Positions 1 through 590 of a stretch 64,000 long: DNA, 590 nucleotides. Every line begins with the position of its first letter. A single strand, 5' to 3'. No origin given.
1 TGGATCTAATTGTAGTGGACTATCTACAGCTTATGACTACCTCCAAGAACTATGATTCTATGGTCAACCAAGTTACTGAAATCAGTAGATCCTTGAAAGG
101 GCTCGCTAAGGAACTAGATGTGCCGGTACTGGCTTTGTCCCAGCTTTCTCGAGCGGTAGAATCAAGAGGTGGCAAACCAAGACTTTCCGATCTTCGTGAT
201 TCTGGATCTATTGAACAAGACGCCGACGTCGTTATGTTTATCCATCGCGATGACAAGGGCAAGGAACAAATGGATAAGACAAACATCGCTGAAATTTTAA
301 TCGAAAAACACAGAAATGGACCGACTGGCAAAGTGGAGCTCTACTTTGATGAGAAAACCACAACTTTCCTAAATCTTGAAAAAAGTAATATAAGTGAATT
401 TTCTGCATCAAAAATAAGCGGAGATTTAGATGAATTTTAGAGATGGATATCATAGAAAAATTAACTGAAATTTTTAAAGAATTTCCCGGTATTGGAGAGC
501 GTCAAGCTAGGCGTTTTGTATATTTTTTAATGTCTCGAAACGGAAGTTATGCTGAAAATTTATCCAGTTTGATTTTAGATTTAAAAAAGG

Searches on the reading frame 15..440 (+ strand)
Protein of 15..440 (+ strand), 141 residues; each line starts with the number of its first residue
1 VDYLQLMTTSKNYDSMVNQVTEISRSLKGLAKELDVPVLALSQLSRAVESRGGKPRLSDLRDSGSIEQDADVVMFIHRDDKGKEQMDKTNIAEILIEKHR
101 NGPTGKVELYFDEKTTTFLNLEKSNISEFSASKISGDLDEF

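Call 9: search_protein_families(library=pfam, proteins=[window:15-440:+], max_evalue=0.001)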
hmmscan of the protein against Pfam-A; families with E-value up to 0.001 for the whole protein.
window:15-440:+ (141 aa): 1 family
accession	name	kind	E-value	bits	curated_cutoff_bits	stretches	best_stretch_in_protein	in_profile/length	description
PF03796.21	DnaB_C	-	1.2e-48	166.2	27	1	1-119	135-254/255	DnaB-like helicase C terminal domain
